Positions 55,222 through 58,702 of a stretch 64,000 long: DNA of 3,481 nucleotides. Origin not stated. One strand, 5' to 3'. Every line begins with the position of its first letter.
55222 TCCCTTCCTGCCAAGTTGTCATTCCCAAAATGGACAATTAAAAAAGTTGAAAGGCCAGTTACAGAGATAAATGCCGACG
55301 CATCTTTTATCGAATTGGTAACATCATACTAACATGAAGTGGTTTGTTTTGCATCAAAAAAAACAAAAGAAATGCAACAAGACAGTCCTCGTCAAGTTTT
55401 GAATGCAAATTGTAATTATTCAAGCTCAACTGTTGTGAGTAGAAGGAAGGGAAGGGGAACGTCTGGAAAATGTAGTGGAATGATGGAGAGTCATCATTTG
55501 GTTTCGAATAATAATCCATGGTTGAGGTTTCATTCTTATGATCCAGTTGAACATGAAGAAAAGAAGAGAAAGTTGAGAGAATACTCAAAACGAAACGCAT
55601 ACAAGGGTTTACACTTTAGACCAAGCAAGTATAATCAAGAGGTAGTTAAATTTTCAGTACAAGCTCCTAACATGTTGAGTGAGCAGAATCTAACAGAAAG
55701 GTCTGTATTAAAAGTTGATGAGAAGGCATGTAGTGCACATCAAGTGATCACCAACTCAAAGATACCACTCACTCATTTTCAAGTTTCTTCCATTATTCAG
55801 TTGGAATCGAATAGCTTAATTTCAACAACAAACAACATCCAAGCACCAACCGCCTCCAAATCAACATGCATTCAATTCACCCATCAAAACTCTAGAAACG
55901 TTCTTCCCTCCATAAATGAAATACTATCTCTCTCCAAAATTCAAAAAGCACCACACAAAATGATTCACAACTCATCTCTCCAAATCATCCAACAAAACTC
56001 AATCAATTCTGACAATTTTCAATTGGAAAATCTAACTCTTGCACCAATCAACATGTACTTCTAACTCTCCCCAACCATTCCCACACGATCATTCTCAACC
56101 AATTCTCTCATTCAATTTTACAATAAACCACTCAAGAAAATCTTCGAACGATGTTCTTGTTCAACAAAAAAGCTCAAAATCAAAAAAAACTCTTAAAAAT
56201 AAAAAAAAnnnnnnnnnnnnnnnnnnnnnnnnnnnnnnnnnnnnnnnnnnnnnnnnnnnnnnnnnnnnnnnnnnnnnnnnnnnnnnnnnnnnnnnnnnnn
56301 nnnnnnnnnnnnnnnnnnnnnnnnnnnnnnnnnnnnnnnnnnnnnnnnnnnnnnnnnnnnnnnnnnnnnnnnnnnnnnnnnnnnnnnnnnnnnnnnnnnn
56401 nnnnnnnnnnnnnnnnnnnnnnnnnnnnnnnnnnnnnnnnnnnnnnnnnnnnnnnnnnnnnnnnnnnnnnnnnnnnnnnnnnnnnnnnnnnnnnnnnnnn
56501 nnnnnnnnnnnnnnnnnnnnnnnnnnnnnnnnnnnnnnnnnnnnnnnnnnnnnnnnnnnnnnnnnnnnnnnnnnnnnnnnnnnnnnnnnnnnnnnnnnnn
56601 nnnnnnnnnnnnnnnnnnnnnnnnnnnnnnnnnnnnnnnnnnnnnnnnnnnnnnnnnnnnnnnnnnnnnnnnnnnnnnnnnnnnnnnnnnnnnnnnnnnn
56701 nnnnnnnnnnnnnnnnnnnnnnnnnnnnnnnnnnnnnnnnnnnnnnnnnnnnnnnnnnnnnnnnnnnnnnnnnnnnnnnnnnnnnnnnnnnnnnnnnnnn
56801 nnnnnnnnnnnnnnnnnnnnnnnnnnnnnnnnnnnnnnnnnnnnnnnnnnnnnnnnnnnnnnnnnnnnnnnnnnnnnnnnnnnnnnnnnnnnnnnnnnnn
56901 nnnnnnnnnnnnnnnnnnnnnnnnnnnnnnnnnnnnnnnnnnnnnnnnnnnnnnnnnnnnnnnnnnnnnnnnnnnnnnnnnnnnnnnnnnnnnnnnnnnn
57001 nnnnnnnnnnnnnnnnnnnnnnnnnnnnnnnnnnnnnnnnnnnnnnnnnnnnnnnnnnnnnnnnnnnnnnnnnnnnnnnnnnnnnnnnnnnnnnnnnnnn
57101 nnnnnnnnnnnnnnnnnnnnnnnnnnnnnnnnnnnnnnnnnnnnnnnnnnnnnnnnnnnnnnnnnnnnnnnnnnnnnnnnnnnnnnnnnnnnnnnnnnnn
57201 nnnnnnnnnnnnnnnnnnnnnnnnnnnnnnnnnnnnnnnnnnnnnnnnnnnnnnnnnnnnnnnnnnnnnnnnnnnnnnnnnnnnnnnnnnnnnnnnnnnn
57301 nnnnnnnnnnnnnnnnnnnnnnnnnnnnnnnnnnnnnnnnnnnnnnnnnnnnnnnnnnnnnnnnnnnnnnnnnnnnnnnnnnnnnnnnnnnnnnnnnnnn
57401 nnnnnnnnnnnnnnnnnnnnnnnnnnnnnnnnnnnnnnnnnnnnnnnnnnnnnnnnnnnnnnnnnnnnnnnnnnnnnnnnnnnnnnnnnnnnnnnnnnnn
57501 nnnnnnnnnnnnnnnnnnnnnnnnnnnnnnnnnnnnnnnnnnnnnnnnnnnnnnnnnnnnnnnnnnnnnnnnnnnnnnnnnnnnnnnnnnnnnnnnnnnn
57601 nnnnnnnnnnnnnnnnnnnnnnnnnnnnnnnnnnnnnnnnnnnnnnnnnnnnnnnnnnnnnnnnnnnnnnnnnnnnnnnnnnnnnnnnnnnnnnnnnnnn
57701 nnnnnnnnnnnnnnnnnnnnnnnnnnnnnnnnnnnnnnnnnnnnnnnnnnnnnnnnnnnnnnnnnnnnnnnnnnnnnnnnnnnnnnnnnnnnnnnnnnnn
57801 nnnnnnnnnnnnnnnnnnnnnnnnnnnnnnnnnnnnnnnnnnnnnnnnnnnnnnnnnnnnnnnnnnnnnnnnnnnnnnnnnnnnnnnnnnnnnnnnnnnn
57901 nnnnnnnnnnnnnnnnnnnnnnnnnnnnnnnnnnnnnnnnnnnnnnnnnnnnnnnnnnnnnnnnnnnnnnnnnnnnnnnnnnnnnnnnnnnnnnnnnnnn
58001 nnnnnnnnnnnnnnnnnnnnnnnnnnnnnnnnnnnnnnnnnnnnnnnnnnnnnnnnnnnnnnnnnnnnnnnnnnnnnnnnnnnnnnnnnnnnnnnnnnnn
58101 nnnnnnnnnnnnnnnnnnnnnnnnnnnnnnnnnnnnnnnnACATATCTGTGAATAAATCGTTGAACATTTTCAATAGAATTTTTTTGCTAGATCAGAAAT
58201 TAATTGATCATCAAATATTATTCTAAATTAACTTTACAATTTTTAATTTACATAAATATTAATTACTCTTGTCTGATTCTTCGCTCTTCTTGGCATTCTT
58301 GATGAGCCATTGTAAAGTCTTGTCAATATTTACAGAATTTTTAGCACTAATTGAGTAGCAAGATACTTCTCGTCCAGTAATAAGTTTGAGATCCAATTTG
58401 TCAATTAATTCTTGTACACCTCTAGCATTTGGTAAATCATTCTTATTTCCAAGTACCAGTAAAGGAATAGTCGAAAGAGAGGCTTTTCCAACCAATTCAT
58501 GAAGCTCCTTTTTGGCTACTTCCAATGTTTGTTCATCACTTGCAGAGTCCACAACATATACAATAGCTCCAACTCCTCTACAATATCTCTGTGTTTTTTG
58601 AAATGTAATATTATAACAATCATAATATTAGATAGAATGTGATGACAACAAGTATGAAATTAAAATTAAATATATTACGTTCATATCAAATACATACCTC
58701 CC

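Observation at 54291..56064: Tandem paralog pair sharing a conserved ~35-aa motif (F-x-x-DP-x3-EEKKR-x-RE...N-x3-G-x-F-K/R-PSKY)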

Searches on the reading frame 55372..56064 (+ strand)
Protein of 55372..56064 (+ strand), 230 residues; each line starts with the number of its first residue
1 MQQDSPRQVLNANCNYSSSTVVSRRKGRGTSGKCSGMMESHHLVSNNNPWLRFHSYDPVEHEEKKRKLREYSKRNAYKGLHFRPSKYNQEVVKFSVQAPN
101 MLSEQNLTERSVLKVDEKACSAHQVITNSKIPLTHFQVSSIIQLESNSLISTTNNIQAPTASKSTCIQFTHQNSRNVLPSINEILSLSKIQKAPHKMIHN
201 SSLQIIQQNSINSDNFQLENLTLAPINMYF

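Call 5: search_protein_families(library=pfam, proteins=[window:55372-56064:+], max_evalue=1)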
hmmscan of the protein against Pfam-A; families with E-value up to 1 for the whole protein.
window:55372-56064:+ (230 aa): 0 families

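Call 8: find_homologous_proteins(query=window:55372-56064:+, max_evalue=10)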
Query window:55372-56064:+ (230 aa): 1 proteins with E <= 10 among 75 candidates.
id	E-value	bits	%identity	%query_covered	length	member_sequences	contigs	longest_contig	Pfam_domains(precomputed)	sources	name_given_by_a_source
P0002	1.0e-133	462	94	100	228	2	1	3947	-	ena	-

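Call 10: find_encoding_contigs(protein=P0002, flank=10000)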
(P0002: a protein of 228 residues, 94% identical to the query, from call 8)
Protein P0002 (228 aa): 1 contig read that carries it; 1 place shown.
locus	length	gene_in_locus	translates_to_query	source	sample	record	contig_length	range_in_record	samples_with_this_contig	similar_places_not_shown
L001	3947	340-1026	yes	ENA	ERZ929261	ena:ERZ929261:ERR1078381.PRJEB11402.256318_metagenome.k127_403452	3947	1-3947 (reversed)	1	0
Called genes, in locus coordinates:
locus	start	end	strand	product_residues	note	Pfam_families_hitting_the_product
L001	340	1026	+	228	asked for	-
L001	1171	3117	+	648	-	-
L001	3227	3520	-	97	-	PF00025:Arf, PF00071:Ras (weak)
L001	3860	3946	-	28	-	?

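Call 56: predict_structure(alignment_id=A5)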
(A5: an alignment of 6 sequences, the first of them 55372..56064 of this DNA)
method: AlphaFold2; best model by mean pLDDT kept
length: 230 residues; sequences in the alignment: 6
mean_pLDDT: 44.2   pTM: 0.19
mean pLDDT of the five models: 44.2, 43.1, 35.8, 35.4, 33.5
residues with pLDDT >= 90: 10; 70-90: 12; 50-70: 18; < 50: 190
segments of 3 or more residues with pLDDT < 50: 1-47, 88-230
pLDDT, mean of each block of 10 residues (from residue 1): 39 38 37 39 47 77 92 72 54 41 36 38 37 37 34 34 39 40 43 36 33 37 38
secondary structure, 60 per line:
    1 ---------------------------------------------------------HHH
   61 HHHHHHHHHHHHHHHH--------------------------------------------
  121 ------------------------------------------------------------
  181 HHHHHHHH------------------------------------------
elements in order: H58-76 H181-188

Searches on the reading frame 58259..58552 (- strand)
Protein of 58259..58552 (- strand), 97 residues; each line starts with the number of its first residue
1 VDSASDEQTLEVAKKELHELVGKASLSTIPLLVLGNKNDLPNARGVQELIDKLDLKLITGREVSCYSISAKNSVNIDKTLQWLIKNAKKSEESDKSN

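Call 5: search_protein_families(library=pfam, proteins=[window:58259-58552:-], max_evalue=1)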
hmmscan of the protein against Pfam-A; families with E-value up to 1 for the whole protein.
window:58259-58552:- (97 aa): 4 families
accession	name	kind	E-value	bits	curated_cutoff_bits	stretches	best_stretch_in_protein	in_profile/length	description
PF00025.27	Arf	-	1.8e-13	50.8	22.3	1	4-86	91-173/174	ADP-ribosylation factor family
PF00071.28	Ras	-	2e-05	24.7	21.6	1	5-88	82-161/162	Ras family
PF00009.33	GTP_EFTU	-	0.0039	17.2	26.5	1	17-87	110-186/188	Elongation factor Tu GTP binding domain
PF11972.14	HTH_13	-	0.2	12.1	26.1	1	43-62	27-46/54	HTH DNA binding domain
